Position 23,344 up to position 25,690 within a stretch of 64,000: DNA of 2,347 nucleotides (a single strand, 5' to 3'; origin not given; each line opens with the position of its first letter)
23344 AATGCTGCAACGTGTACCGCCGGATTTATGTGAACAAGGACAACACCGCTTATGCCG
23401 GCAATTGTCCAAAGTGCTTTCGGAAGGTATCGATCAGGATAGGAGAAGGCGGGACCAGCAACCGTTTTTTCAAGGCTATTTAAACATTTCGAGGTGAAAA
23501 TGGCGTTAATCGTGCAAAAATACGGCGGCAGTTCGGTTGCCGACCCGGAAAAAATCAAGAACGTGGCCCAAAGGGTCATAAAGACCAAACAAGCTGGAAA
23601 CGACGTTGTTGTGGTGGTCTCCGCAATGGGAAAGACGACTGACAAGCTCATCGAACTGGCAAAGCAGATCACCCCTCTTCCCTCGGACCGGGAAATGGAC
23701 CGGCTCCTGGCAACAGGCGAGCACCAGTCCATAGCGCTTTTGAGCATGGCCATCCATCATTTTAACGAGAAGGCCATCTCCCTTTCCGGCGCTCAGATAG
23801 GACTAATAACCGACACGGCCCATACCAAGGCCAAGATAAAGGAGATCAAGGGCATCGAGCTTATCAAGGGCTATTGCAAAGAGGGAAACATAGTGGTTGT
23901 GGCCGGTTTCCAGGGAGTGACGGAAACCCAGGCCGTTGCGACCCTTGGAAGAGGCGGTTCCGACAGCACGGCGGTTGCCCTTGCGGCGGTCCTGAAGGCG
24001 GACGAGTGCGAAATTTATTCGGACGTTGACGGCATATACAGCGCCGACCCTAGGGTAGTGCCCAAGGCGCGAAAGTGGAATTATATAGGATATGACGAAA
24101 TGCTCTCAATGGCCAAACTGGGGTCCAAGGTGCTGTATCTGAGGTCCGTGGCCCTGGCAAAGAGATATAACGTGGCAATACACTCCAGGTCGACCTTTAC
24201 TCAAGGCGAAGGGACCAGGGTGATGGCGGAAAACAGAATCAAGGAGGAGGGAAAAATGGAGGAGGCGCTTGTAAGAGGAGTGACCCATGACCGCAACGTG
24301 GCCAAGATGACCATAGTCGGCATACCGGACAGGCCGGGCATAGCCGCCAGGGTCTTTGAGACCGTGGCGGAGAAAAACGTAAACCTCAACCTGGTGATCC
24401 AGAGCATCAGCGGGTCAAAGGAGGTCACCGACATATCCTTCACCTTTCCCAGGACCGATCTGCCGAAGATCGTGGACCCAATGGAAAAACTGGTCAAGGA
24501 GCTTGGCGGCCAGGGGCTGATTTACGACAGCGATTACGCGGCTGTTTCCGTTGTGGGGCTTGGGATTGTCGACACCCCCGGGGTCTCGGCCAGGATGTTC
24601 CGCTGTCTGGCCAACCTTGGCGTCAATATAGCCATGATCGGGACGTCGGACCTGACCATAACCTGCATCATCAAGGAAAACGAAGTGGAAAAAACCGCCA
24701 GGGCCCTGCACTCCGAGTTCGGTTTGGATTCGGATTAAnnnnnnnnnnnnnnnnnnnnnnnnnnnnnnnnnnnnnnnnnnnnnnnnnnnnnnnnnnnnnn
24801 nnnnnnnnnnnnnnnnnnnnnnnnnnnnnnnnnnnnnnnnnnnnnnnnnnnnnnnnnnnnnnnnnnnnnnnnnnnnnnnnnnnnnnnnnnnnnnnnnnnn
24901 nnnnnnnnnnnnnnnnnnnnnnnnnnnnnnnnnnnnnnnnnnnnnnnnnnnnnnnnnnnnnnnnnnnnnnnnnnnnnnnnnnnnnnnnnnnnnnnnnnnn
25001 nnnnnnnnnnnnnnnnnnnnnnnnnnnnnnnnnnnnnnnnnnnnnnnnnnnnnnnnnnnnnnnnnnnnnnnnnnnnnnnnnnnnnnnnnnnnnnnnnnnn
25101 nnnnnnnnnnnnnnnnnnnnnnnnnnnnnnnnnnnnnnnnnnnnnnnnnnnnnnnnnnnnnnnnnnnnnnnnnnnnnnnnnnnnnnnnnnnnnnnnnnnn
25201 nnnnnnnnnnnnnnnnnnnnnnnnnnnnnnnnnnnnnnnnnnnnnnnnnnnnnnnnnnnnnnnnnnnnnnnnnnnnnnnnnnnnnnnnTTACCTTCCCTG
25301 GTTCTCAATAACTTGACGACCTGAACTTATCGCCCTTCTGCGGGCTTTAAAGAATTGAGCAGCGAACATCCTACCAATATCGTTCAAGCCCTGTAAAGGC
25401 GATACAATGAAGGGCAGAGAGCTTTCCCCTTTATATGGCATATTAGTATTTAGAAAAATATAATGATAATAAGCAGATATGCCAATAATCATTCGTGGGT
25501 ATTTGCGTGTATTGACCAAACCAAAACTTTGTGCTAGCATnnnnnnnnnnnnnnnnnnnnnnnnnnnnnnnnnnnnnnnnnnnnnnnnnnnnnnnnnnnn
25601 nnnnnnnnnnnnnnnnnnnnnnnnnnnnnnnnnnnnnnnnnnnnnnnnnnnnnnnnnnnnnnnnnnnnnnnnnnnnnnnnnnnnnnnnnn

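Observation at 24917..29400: AT-rich islet: MITE, unknown small ORFs, DUF3800-like gene, orphan BrnA-like antitoxin and HicBA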

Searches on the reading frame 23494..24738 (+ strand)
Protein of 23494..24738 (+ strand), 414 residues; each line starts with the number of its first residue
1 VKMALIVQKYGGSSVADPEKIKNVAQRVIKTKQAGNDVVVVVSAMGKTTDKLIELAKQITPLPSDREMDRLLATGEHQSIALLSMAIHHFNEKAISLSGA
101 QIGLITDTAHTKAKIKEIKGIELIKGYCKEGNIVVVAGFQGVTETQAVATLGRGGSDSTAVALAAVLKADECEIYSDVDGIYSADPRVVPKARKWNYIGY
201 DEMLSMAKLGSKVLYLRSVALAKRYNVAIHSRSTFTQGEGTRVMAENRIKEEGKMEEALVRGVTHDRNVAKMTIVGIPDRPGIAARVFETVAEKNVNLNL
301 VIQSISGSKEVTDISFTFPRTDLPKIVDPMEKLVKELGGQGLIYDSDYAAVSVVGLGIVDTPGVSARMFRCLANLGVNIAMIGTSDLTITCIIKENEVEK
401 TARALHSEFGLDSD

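Call 4: search_protein_families(library=pfam, proteins=[window:23494-24738:+], max_evalue=0.1)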
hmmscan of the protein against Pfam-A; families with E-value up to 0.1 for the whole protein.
window:23494-24738:+ (414 aa): 8 families
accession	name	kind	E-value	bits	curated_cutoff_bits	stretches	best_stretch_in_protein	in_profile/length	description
PF00696.33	AA_kinase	-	1.5e-47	162.8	24.9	1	5-229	2-230/234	Amino acid kinase family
PF22468.2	ACT_9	-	3.7e-30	103.9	27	2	351-409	1-61/61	ACT domain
PF13840.12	ACT_7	-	6.8e-17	61.5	27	2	345-407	3-65/65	ACT domain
PF01842.31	ACT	-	1e-15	57.6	27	2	273-335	3-63/66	ACT domain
PF13740.12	ACT_6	-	8.7e-05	22.8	23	0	278-337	10-69/76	ACT domain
PF22629.2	ACT_AHAS_ss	-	0.0045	17.6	27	0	279-334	7-63/67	AHAS small subunit-like ACT domain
PF23771.1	DUF7168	-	0.039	14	25.5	0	264-291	42-69/140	Domain of unknown function (DUF7168)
PF13291.12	ACT_4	-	0.064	14.4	27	0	278-317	14-53/80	ACT domain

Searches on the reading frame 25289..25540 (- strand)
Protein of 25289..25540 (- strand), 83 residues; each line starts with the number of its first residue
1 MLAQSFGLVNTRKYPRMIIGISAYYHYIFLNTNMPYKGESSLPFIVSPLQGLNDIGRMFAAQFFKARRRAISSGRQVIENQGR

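Call 4: search_protein_families(library=pfam, proteins=[window:25289-25540:-], max_evalue=0.1)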
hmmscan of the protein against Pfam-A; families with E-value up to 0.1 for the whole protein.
window:25289-25540:- (83 aa): 0 families

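Call 10: search_protein_families(library=padloc, proteins=[window:25289-25540:-], max_evalue=1)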
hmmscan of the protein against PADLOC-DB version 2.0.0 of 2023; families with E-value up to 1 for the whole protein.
window:25289-25540:- (83 aa): 0 families

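Call 21: search_protein_families(library=ncbifam, proteins=[window:25289-25540:-], max_evalue=1)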
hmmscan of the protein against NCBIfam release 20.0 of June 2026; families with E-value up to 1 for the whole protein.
window:25289-25540:- (83 aa): 0 families
